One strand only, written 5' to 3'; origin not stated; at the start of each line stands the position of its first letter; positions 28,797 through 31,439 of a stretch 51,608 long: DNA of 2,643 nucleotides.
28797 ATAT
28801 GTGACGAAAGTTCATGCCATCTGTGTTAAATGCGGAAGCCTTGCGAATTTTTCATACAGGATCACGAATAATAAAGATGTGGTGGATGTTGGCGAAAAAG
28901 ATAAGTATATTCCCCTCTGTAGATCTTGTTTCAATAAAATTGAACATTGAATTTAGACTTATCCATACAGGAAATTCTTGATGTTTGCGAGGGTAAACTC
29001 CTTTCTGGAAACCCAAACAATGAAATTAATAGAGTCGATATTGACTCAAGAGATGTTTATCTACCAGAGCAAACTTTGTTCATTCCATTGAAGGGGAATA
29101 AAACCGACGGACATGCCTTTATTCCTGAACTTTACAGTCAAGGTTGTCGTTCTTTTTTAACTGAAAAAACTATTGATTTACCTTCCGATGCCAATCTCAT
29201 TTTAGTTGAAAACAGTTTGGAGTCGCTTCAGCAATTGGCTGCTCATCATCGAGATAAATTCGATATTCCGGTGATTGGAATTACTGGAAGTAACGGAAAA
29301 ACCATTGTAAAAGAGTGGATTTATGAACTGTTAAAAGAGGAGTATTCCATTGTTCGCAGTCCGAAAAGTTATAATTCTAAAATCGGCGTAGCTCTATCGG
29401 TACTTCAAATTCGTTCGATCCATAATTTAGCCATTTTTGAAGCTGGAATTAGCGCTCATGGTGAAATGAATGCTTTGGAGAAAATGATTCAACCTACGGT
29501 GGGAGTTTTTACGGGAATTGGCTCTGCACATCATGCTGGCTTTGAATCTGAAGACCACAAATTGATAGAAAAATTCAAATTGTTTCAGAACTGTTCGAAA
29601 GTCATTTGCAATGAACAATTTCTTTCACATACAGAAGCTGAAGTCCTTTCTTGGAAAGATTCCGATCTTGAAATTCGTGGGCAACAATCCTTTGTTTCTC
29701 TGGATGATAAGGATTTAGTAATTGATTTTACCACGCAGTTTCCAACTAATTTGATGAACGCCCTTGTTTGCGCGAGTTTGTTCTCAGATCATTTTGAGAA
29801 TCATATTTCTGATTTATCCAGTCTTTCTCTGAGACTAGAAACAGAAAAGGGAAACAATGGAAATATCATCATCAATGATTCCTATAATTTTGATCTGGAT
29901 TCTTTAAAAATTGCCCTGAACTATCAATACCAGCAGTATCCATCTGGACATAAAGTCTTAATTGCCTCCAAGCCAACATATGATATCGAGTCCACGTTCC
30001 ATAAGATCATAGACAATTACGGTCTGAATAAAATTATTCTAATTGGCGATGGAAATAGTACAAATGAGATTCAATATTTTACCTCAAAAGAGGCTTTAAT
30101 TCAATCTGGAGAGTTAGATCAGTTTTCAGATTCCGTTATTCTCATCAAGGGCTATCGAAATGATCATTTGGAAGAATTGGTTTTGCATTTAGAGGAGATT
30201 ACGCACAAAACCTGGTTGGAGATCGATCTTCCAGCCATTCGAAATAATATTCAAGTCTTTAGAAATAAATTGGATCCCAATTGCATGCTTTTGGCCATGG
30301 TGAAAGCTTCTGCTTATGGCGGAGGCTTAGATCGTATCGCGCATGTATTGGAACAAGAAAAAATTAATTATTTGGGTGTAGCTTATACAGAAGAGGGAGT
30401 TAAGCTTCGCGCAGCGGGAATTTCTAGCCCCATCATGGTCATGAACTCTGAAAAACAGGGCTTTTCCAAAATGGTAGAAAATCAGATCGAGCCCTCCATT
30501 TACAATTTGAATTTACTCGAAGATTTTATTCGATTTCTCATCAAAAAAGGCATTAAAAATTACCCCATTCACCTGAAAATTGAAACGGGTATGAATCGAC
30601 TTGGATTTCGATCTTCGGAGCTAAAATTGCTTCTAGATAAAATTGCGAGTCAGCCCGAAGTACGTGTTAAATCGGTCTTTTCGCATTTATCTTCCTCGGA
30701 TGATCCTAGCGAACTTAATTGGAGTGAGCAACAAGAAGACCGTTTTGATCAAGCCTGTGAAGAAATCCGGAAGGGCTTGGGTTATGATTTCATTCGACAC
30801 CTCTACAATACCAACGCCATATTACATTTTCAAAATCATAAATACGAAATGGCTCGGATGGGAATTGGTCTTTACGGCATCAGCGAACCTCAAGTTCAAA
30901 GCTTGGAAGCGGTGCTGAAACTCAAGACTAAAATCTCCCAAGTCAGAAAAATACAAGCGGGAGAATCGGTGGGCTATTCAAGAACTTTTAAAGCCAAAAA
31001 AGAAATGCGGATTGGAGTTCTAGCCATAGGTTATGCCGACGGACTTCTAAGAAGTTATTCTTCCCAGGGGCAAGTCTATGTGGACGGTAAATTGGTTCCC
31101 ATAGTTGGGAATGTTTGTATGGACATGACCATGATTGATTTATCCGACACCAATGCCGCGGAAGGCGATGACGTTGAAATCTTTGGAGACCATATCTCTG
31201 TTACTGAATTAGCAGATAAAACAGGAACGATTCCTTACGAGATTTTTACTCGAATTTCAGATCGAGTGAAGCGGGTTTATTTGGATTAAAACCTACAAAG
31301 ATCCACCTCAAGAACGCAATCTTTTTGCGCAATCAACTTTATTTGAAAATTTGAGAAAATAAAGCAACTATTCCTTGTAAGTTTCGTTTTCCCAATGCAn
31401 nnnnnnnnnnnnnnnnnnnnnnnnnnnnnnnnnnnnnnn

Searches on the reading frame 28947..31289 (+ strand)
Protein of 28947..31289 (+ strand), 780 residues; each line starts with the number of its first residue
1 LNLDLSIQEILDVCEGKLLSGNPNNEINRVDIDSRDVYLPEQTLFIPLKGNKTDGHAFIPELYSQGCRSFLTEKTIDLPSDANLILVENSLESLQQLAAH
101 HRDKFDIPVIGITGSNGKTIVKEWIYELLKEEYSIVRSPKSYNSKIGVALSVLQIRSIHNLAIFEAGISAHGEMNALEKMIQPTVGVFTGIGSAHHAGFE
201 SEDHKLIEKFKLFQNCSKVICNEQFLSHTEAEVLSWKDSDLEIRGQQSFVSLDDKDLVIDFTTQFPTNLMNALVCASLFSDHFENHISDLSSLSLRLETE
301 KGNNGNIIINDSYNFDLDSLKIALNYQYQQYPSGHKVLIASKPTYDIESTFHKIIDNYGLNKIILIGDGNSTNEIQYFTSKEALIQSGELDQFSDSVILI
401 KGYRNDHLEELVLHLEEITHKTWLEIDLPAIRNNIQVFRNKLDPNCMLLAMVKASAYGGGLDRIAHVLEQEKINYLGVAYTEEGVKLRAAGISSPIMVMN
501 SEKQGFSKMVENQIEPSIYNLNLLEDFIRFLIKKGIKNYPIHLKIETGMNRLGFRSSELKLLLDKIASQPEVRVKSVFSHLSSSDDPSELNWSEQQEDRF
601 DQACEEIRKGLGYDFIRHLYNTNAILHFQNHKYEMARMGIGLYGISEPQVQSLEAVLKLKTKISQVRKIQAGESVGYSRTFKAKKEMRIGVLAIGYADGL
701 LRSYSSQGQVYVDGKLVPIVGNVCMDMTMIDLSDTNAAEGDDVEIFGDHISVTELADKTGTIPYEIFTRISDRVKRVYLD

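Call 52: search_protein_families(library=pfam, proteins=[window:28947-31289:+], max_evalue=0.00001)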
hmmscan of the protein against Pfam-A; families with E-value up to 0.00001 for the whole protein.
window:28947-31289:+ (780 aa): 3 families
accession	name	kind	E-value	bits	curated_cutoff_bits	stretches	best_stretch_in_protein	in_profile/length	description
PF01168.26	Ala_racemase_N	-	9.7e-54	182.8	24.1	1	426-646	1-219/220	Alanine racemase, N-terminal domain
PF00842.27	Ala_racemase_C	-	3.9e-47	159.4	25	1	656-778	1-127/127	Alanine racemase, C-terminal domain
PF08245.18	Mur_ligase_M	-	1.5e-19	71.2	24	1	112-222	1-122/200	Mur ligase middle domain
